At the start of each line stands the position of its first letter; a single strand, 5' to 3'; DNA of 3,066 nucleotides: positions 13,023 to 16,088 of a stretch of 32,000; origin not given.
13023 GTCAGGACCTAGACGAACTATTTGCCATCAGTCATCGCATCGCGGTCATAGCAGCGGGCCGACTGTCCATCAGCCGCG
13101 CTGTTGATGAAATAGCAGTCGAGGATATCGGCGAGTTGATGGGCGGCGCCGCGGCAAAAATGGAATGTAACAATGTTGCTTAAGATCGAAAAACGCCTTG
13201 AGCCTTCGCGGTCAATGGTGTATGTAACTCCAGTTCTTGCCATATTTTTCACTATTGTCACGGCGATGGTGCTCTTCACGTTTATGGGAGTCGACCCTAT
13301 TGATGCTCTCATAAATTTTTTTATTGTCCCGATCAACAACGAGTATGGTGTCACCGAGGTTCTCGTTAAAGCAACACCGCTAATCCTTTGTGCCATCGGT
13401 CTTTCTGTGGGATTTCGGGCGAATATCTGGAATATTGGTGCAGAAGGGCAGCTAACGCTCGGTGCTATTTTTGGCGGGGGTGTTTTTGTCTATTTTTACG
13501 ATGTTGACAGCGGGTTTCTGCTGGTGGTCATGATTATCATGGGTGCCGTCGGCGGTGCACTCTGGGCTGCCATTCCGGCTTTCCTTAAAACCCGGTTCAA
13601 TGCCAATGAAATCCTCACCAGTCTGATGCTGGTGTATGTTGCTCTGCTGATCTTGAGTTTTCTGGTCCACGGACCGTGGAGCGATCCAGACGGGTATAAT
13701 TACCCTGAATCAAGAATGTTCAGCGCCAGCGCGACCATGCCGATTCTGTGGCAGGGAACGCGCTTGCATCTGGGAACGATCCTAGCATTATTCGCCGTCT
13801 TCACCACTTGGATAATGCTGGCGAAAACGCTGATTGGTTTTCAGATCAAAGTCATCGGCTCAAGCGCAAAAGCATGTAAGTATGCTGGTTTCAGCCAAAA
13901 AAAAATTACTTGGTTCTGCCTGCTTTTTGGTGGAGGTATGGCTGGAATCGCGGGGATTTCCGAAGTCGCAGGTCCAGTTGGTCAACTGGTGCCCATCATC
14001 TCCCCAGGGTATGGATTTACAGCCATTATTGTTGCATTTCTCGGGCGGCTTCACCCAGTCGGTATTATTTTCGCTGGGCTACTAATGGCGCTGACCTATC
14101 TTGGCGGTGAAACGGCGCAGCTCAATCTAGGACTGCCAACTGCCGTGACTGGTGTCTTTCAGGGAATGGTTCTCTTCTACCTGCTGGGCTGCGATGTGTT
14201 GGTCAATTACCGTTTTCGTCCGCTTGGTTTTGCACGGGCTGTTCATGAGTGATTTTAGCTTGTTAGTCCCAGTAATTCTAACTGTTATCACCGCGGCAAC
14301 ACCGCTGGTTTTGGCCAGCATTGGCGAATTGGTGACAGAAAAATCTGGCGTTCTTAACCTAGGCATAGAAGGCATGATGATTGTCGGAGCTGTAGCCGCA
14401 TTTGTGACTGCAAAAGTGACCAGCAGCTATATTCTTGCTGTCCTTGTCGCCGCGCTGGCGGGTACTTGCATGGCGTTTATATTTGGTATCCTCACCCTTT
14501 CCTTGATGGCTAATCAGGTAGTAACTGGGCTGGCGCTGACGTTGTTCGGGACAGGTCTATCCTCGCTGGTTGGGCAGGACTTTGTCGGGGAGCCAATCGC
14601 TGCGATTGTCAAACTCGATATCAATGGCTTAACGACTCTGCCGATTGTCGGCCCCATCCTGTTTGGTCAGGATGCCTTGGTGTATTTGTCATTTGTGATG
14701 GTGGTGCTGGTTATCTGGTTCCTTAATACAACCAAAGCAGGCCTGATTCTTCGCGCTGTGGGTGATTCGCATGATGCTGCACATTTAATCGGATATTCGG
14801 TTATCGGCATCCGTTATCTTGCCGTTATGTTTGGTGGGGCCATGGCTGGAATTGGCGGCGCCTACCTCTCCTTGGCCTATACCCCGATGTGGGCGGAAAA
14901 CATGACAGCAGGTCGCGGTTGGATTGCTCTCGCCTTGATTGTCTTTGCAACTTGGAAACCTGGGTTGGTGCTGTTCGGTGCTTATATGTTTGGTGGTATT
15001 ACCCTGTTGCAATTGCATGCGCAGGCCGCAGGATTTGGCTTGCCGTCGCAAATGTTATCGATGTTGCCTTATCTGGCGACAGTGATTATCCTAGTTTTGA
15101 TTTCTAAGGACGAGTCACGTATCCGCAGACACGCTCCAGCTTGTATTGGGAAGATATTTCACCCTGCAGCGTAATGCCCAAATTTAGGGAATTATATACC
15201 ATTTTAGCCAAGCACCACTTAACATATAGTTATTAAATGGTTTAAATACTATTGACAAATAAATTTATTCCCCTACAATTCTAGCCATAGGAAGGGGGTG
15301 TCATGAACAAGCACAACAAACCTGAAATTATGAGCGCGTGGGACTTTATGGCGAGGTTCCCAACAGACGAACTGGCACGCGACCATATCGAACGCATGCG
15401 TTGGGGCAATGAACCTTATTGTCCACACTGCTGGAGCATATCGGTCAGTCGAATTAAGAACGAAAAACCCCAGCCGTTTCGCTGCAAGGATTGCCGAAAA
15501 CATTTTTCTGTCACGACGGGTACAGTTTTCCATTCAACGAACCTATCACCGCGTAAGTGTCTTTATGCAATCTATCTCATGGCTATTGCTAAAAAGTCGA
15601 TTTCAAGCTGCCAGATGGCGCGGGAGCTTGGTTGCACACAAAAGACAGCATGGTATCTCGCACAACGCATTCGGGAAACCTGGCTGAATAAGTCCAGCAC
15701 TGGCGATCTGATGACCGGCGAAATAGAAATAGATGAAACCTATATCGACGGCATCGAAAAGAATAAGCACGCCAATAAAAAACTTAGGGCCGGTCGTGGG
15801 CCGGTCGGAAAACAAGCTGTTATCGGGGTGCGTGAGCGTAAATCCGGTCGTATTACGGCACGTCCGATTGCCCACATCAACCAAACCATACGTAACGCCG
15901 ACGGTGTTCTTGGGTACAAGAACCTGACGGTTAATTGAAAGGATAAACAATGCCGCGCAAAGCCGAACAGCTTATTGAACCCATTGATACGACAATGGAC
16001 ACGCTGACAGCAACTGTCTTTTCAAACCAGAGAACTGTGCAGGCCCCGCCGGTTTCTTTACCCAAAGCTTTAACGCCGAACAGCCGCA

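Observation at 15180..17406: IS1595-type shell carrying a Zn-ribbon protein, a DNA methyltransferase and a PD-(D/E)xK nuclease, inserted inside an ABC importer operon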

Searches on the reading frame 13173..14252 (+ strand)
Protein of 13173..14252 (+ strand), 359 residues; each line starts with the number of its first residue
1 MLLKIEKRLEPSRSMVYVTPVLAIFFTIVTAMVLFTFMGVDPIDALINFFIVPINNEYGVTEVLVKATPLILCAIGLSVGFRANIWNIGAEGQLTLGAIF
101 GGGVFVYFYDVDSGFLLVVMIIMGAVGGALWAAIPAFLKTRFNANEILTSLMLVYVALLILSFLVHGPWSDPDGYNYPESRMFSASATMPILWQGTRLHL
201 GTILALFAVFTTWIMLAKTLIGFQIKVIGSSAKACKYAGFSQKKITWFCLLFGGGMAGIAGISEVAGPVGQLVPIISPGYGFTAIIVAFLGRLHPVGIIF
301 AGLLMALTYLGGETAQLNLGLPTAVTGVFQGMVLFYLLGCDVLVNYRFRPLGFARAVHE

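Call 4: search_protein_families(library=pfam, proteins=[window:13173-14252:+], max_evalue=0.1)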
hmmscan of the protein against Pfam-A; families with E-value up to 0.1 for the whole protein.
window:13173-14252:+ (359 aa): 1 family
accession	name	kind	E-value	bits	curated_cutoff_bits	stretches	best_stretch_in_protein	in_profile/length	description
PF02653.21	BPD_transp_2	-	1.6e-42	146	26.8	1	61-337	3-268/269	Branched-chain amino acid transport system / permease component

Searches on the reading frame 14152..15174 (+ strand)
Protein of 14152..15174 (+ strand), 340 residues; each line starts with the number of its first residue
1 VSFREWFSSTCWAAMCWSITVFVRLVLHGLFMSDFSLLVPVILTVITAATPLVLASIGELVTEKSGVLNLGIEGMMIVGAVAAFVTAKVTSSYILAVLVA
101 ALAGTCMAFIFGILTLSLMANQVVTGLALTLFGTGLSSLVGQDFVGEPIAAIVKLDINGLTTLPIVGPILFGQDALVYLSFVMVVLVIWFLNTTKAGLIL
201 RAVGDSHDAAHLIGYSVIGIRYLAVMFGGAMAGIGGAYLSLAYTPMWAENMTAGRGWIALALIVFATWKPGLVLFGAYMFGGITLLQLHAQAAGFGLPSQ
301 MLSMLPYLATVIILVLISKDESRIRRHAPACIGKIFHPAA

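Call 4: search_protein_families(library=pfam, proteins=[window:14152-15174:+], max_evalue=0.1)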
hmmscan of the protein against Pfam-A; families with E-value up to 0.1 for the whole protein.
window:14152-15174:+ (340 aa): 2 families
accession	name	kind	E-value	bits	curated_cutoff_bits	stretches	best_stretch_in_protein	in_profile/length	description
PF02653.21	BPD_transp_2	-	2.4e-33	115.9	26.8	1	42-313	2-268/269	Branched-chain amino acid transport system / permease component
PF05449.16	Phage_holin_3_7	-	0.051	14.1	25.4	1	2-48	22-69/80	Putative 3TM holin, Phage_holin_3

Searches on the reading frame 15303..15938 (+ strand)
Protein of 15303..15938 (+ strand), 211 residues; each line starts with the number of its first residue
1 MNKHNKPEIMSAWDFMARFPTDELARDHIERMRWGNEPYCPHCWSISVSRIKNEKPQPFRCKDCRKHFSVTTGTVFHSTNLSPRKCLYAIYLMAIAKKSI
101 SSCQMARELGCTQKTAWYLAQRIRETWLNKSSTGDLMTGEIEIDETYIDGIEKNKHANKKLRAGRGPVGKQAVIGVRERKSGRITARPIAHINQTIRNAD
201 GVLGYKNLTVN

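Call 4: search_protein_families(library=pfam, proteins=[window:15303-15938:+], max_evalue=0.1)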
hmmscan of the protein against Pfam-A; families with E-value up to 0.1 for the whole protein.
window:15303-15938:+ (211 aa): 3 families
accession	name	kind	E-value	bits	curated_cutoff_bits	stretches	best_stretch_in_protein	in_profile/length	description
PF12760.12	Zn_ribbon_IS1595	-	4.1e-12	46.3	25.4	1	20-67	1-46/46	Transposase zinc-ribbon domain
PF12762.13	DDE_Tnp_IS1595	-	7.9e-08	32.9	27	1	138-191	3-60/153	ISXO2-like transposase domain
PF09723.15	Zn_ribbon_8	-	0.0076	16.7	34.4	0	59-71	6-18/41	Zinc ribbon domain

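Call 5: search_protein_families(library=ncbifam, proteins=[window:15303-15938:+], max_evalue=1)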
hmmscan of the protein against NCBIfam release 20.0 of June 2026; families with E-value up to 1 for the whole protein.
window:15303-15938:+ (211 aa): 6 families
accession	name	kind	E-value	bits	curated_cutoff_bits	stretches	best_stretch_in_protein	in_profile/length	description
NF033547.1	transpos_IS1595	equivalog_domain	1.9e-21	76.9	75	1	79-189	2-116/215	IS1595 family transposase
NF050000.1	IS1_IS1595_Zn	domain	0.0032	18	28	1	40-69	1-32/34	IS1/IS1595 family N-terminal zinc-binding domain-containing protein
NF033550.5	transpos_ISL3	equivalog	0.0032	16.6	180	1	57-148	48-134/370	ISL3 family transposase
NF033558.1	transpos_IS1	equivalog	0.0037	17.2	100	1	40-117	1-75/199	IS1 family transposase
NF041259.1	mono_DmmA_fam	domain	0.0064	16.8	60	1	37-71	51-83/101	dimethylamine monooxygenase subunit DmmA family protein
NF048018.1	IS256_N_4Cys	domain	0.067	13.8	27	1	40-68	2-31/31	transposase-like zinc-binding domain-containing protein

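Call 6: search_protein_families(library=padloc, proteins=[window:15303-15938:+], max_evalue=1)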
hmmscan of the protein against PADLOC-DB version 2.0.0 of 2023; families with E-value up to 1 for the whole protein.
window:15303-15938:+ (211 aa): 1 family
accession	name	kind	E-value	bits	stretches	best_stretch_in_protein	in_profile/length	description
PDLC03207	mREase_II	-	0.002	15.5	1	36-70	30-65/256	Type II methyl-directed restriction enzyme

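Call 57: find_homologous_proteins(query=window:15303-15938:+)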
Query window:15303-15938:+ (211 aa): 1537 proteins with E <= 0.001 among 1770 candidates; the best 120 are listed.
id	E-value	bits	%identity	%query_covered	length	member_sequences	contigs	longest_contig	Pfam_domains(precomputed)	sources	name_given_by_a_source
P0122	2.4e-143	493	100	100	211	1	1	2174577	PF12760.13,PF12762.14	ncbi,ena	-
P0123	9.7e-112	390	78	94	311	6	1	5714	PF12760.13,PF12762.14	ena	-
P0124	5.2e-111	387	72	99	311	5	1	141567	PF12760.13,PF12762.14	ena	-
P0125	5.2e-110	384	77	94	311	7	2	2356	PF12760.13,PF12762.14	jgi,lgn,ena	-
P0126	1.3e-109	383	78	94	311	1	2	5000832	PF12760.13,PF12762.14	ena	-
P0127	1.8e-109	382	78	94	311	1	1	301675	PF12760.13,PF12762.14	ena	-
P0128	2.0e-109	382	77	93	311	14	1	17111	PF12760.13,PF12762.14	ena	-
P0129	4.8e-109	381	77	94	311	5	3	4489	PF12760.13,PF09723.16,PF12762.14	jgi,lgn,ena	-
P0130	6.5e-109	380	78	94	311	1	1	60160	PF12760.13,PF12762.14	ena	-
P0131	8.7e-109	380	77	94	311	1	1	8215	PF12760.13,PF12762.14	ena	-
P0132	9.6e-109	380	78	94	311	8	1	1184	PF12760.13,PF12762.14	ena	-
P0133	3.3e-108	378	78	94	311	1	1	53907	PF12760.13,PF12762.14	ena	-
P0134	9.5e-106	370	70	99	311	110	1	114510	PF12760.13,PF12762.14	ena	-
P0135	4.4e-104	364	76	94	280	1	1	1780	PF12760.13,PF12762.14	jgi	-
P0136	4.5e-104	364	74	99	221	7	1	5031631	PF12760.13,PF12762.14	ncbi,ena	-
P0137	5.1e-99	348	71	94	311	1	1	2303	PF12760.13,PF12762.14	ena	-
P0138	8.3e-99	347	71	94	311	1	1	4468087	PF12760.13,PF12762.14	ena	-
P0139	5.4e-98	345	72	94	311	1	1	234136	PF12760.13,PF12762.14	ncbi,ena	-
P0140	3.4e-94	332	70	94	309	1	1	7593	PF12760.13,PF12762.14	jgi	jgi:transposase-like protein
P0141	9.0e-94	331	80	83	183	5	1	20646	PF12760.13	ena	-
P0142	5.0e-91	322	63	95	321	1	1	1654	PF12760.13,PF12762.14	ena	-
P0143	4.2e-89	316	71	87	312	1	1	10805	PF12760.13,PF12762.14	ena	-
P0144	2.0e-88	313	73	88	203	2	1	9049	PF12760.13,PF12762.14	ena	-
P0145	4.9e-87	309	68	91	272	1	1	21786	PF12760.13,PF12762.14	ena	-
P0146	5.1e-87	309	76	83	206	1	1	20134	PF12760.13,PF12762.14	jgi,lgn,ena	-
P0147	6.2e-87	308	68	90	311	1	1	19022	PF12760.13,PF12762.14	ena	-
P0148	6.0e-85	302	67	92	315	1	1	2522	PF12760.13,PF12762.14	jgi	-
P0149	4.9e-84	299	77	78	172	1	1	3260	PF12760.13,PF09723.16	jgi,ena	-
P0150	2.3e-83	297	59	99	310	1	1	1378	PF12760.13,PF12762.14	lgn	-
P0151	1.6e-81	291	81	71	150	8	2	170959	PF12760.13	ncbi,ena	-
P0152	2.1e-80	287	65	88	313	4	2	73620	PF12760.13,PF12762.14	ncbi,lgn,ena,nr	ncbi:MAG: IS1595 family transposase [Gemmatimonadetes bacterium]|nr:IS1595 family transposase [Gemma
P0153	9.0e-76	272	83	64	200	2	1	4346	PF12760.13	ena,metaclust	metaclust:\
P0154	1.9e-74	268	57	94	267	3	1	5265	PF12760.13,PF12762.14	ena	-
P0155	1.1e-69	252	56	96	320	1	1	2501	PF12760.13,PF12762.14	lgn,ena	-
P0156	8.0e-69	249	59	85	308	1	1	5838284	PF12760.13,PF12762.14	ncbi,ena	-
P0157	4.2e-68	247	60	90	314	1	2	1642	PF12760.13,PF12762.14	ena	-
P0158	1.1e-67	246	55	94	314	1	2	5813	PF12760.13,PF12762.14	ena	-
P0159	1.8e-67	245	58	86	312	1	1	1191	PF12760.13,PF12762.14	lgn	-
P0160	1.9e-67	245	59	83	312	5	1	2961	PF12760.13,PF12762.14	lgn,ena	-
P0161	3.8e-67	244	73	67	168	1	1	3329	PF12760.13,PF09723.16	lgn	-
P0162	1.4e-66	242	57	90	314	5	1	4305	PF12760.13,PF12762.14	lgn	-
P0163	3.3e-66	241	56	90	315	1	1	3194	PF12760.13,PF12762.14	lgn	-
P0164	3.3e-66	241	56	91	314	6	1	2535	PF12760.13,PF12762.14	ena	-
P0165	3.5e-66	241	59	90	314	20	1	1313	PF12760.13,PF12762.14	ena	-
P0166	9.4e-66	239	58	88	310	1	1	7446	PF12760.13,PF12762.14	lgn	-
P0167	9.9e-66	239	59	84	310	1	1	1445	PF12760.13,PF12762.14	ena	-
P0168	1.1e-65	239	58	88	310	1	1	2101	PF12760.13,PF12762.14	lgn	-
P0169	1.2e-65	239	60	86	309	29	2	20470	PF12760.13,PF12762.14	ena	-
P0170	1.8e-65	238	58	90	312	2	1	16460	PF12760.13,PF12762.14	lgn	-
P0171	2.2e-65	238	57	86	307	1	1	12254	PF12760.13,PF12762.14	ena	-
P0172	2.5e-65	238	58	88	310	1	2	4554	PF12760.13,PF12762.14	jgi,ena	jgi:transposase-like protein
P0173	2.5e-65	238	58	88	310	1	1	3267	PF12760.13,PF12762.14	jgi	-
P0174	2.6e-65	238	58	89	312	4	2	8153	PF12760.13,PF12762.14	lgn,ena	-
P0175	2.8e-65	238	58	88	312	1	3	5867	PF12760.13,PF12762.14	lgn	-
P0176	2.9e-65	238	61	85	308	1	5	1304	PF12760.13,PF12762.14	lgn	-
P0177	3.5e-65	237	58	88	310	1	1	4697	PF12760.13,PF12762.14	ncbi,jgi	jgi:transposase-like protein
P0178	3.6e-65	237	59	86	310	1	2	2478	PF12760.13,PF12762.14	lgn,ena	-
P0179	3.9e-65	237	57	87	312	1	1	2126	PF12760.13,PF12762.14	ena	-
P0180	4.5e-65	237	59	88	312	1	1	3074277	PF12760.13,PF12762.14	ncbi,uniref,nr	ncbi:IS1595 family transposase [Erythrobacter sp. YJ-T3-07]|uniref:IS1595 family transposase n=1 Tax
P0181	4.6e-65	237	57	85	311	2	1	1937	PF12760.13,PF12762.14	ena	-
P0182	5.0e-65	237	58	88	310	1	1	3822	PF12760.13,PF12762.14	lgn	-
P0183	6.3e-65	237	58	88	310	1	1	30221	PF12760.13,PF12762.14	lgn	-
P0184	7.2e-65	236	57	88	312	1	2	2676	PF12760.13,PF12762.14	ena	-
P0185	7.5e-65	236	58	90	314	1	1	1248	PF12760.13,PF12762.14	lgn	-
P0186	7.6e-65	236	58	88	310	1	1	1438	PF12760.13,PF12762.14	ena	-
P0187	7.6e-65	236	58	88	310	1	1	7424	PF12760.13,PF12762.14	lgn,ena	-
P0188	8.2e-65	236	54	93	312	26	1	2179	PF12760.13,PF12762.14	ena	-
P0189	8.7e-65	236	54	91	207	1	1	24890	PF12760.13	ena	-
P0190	9.0e-65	236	57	88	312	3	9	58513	PF12760.13,PF12762.14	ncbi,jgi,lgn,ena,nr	ncbi:MAG: IS1595 family transposase ISRhba1 [Sphingomonadales bacterium CG12_big_fil_rev_8_21_14_0_6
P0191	9.7e-65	236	58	88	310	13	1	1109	PF12760.13,PF12762.14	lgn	-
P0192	1.0e-64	236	59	85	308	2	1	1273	PF12760.13,PF12762.14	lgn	-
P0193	1.1e-64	236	60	81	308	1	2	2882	PF12760.13,PF12762.14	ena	-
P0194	1.1e-64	236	58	88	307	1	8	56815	PF12760.13,PF12762.14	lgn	-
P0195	1.2e-64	236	56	92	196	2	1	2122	PF12760.13,PF12762.14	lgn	-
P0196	1.3e-64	236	57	88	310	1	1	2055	PF12760.13,PF12762.14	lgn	-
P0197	1.3e-64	236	56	88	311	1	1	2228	PF12760.13,PF12762.14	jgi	-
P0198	1.4e-64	235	57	90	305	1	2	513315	PF12760.13,PF12762.14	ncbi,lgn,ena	-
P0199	1.4e-64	235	57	88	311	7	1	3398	PF12760.13,PF12762.14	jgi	-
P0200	1.5e-64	235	59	88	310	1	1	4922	PF12760.13,PF12762.14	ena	-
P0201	1.5e-64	235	60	82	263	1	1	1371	PF12760.13,PF12762.14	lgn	-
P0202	1.6e-64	235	59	88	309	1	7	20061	PF12760.13,PF12762.14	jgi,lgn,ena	jgi:transposase-like protein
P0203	1.8e-64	235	57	88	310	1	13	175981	PF12760.13,PF12762.14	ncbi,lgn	ncbi:MAG: IS1595 family transposase [Erythrobacter sp.]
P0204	1.9e-64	235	50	100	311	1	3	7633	PF12760.13,PF12762.14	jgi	jgi:transposase-like protein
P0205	2.1e-64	235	57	90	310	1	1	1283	PF12760.13,PF12762.14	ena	-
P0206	2.1e-64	235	58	88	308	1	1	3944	PF12760.13,PF12762.14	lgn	-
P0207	2.1e-64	235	58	90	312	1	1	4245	PF12760.13,PF12762.14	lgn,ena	-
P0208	2.2e-64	235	56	90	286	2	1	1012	PF12760.13,PF12762.14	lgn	-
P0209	2.6e-64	235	56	90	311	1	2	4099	PF12760.13,PF12762.14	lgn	-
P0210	2.7e-64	234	59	85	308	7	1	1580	PF12760.13,PF12762.14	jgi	-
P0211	3.2e-64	234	54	88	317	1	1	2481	PF12760.13,PF12762.14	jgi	-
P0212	3.6e-64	234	60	82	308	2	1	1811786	PF12760.13,PF12762.14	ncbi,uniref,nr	ncbi:IS1595 family transposase [Maritalea mobilis]|uniref:IS1595 family transposase n=1 Tax=Maritale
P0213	3.7e-64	234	59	88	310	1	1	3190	PF12760.13,PF12762.14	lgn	-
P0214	3.9e-64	234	58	88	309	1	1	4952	PF12760.13,PF12762.14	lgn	-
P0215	4.2e-64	234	59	86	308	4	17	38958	PF12760.13,PF12762.14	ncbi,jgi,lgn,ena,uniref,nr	ncbi:MAG TPA: IS1595 family transposase [Pararhodobacter sp.]|uniref:IS1595 family transposase n=1 T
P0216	4.4e-64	234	59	88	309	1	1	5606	PF12760.13,PF12762.14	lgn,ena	-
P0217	4.4e-64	234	54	93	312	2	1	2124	PF12760.13,PF12762.14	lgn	-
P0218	4.7e-64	234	57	88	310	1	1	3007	PF12760.13,PF12762.14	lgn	-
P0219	4.8e-64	234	52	98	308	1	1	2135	PF12760.13,PF12762.14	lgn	-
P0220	5.6e-64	233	58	90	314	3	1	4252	PF12760.13,PF12762.14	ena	-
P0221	5.7e-64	233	57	88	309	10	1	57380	PF12760.13,PF12762.14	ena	-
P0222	5.8e-64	233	56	88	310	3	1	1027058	PF12760.13,PF12762.14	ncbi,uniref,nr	ncbi:IS1595 family transposase [Pseudooceanicola onchidii]|uniref:IS1595 family transposase n=1 Tax=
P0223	6.3e-64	233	58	88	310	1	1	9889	PF12760.13,PF12762.14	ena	-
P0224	6.3e-64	233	58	88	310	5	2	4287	PF12760.13,PF12762.14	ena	-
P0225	6.9e-64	233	55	91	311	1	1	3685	PF12760.13,PF12762.14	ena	-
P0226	6.9e-64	233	58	88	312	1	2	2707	PF12760.13,PF12762.14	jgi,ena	-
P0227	7.5e-64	233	59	83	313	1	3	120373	PF12760.13,PF12762.14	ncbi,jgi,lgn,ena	-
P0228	7.7e-64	233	57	88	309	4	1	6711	PF12760.13,PF12762.14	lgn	-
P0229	8.2e-64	233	56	90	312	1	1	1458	PF12760.13,PF12762.14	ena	-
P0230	8.3e-64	233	57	88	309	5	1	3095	PF12760.13,PF12762.14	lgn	-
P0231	9.6e-64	233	54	89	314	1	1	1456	PF12760.13,PF12762.14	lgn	-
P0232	9.6e-64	233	56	88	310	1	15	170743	PF12760.13,PF12762.14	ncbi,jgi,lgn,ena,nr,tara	ncbi:MAG TPA: IS1595 family transposase [Erythrobacter sp.]|jgi:transposase-like protein|nr:IS1595 f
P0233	9.6e-64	233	56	88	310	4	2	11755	PF12760.13,PF12762.14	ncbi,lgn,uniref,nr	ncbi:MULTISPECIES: IS1595 family transposase [unclassified Erythrobacter]|uniref:IS1595 family trans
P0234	9.8e-64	233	61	82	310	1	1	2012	PF12760.13,PF12762.14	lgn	-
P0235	1.0e-63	233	56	88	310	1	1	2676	PF12760.13,PF12762.14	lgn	-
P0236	1.1e-63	232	58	88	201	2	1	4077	PF12760.13,PF12762.14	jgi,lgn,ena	-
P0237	1.2e-63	232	56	88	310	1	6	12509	PF12760.13,PF12762.14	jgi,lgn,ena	jgi:transposase-like protein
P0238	1.2e-63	232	57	88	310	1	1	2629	PF12760.13,PF12762.14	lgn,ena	-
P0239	1.2e-63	232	57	88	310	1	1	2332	PF12760.13,PF12762.14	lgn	-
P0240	1.2e-63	232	57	88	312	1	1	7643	PF12760.13,PF12762.14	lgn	-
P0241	1.2e-63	232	56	88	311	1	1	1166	PF12760.13,PF12762.14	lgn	-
